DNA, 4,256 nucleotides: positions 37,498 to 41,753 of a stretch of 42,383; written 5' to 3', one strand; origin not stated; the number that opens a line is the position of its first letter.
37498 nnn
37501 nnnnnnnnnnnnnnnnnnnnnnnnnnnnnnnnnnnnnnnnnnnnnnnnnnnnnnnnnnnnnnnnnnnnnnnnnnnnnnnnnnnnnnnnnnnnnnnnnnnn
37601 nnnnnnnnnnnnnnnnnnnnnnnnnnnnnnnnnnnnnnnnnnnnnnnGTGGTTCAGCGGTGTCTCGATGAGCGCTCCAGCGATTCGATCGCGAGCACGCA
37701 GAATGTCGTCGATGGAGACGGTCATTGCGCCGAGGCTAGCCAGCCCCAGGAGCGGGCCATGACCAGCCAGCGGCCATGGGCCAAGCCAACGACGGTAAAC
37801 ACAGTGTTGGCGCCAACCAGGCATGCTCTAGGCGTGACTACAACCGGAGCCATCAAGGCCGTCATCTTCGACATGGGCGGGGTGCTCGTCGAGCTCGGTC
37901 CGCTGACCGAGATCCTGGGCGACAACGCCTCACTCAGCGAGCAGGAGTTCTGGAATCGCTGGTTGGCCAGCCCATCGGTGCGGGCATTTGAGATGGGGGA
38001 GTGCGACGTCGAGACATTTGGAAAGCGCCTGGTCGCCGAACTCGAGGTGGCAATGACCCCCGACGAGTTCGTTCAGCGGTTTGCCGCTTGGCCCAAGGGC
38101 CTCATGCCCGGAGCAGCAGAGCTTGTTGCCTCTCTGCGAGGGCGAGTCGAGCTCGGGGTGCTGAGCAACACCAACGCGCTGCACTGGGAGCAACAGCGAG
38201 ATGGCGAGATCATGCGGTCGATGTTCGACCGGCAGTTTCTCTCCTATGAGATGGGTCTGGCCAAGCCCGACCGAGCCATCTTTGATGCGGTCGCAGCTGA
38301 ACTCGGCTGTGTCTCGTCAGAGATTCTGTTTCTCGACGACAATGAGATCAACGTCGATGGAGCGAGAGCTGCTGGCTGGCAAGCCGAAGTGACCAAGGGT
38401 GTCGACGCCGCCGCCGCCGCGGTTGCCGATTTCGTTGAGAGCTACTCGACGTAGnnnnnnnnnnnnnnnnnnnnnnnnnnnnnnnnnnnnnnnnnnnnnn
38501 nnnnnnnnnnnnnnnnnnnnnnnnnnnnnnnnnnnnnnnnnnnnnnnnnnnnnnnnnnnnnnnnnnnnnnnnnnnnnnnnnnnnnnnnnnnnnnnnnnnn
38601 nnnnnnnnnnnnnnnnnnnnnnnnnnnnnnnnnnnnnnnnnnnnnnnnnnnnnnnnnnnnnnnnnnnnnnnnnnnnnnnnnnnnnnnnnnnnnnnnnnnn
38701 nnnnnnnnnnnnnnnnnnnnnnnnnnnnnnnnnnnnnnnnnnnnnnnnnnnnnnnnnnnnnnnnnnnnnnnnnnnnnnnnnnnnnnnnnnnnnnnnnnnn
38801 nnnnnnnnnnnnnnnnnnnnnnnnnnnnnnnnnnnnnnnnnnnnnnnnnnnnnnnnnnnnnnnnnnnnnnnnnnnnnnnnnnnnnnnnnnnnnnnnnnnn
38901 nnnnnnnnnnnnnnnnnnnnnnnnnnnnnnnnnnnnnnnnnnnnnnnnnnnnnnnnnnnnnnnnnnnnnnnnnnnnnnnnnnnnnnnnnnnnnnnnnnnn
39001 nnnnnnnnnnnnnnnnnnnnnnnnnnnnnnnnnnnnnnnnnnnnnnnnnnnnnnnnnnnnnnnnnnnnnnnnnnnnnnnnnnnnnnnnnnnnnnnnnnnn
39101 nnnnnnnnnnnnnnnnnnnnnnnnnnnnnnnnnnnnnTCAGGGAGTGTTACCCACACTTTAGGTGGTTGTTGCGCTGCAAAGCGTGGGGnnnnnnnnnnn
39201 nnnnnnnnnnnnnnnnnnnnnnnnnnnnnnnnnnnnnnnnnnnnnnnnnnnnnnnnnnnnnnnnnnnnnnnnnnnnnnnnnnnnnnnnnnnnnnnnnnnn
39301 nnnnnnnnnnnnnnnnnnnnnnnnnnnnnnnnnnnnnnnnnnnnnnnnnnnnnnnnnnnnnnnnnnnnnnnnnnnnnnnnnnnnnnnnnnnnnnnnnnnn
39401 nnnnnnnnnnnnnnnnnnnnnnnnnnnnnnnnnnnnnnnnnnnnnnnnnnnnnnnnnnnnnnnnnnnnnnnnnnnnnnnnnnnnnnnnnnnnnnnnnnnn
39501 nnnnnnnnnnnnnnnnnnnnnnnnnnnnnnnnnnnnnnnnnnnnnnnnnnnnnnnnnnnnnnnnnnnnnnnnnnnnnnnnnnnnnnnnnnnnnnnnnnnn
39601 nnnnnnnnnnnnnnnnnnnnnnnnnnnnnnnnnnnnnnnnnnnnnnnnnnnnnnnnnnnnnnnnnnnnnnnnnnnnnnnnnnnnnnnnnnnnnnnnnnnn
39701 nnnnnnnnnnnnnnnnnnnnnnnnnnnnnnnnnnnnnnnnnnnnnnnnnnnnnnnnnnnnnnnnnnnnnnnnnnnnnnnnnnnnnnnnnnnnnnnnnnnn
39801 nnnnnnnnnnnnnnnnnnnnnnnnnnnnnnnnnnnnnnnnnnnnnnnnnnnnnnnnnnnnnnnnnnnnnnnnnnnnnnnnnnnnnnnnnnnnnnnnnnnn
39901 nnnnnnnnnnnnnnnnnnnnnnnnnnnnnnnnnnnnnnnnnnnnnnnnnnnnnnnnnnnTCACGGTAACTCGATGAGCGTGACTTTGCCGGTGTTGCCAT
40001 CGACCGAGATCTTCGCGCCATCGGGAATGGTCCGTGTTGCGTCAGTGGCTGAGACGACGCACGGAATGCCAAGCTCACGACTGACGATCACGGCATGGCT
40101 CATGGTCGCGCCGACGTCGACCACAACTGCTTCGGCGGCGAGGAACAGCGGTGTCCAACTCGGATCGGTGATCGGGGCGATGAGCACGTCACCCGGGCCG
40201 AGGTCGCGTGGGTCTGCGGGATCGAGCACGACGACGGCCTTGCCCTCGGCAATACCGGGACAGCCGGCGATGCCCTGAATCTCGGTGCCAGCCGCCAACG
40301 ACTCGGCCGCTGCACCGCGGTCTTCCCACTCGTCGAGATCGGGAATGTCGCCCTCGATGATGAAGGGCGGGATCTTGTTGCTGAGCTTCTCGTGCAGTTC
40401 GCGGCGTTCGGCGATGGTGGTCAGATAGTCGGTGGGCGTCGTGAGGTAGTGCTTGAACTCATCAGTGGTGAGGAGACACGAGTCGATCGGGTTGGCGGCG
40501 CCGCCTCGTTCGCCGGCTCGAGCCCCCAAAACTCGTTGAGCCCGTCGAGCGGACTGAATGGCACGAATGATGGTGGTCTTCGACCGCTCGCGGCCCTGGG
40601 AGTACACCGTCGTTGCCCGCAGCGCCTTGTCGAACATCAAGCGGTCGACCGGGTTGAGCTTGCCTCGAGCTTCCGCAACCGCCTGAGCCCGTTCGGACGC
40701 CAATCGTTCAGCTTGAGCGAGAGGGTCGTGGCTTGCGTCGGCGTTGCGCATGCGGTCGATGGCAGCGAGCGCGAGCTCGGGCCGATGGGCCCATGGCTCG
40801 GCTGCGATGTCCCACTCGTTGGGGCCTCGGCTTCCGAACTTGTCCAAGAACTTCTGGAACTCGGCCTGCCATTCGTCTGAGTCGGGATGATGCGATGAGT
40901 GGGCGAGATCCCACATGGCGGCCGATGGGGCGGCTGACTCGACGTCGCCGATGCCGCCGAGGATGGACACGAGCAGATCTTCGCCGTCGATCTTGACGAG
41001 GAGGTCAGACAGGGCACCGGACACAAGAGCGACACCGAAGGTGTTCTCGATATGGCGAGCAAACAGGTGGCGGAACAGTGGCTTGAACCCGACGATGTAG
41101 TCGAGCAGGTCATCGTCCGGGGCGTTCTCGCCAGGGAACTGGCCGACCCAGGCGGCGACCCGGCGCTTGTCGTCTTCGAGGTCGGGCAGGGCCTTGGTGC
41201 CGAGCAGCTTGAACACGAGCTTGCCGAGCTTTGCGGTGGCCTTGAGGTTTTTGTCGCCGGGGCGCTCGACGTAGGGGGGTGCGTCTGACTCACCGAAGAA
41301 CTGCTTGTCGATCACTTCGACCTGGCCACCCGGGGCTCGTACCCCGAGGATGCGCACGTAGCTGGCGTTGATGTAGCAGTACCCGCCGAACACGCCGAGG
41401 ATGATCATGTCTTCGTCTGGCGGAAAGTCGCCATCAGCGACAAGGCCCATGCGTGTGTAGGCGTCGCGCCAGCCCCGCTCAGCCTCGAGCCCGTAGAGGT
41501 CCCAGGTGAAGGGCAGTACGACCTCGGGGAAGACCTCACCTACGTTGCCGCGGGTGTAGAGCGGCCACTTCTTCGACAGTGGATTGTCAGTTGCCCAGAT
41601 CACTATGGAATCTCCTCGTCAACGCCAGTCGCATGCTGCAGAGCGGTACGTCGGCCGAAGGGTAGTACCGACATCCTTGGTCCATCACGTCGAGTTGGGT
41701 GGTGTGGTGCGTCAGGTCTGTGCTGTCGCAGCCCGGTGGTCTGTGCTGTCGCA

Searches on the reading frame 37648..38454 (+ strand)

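Call 94: search_protein_families(library=pfam, proteins=[window:37648-38454:+], max_evalue=0.00001)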
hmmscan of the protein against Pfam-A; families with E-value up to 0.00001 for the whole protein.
window:37648-38454:+ (268 aa): 2 families
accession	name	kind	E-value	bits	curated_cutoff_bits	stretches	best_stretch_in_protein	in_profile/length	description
PF00702.32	Hydrolase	-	7.8e-14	52.9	26.4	1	69-243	1-191/191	haloacid dehalogenase-like hydrolase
PF13419.12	HAD_2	-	2.2e-06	28.3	23.8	1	152-245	80-174/178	Haloacid dehalogenase-like hydrolase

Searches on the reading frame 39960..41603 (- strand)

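Call 67: search_protein_families(library=pfam, proteins=[window:39960-41603:-], max_evalue=0.00001)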
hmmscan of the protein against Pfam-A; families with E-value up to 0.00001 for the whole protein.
window:39960-41603:- (547 aa): 1 family
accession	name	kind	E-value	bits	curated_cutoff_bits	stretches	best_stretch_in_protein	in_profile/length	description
PF00391.29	PEP-utilizers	-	6.2e-22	77.4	23.1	1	470-539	3-72/72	PEP-utilising enzyme, mobile domain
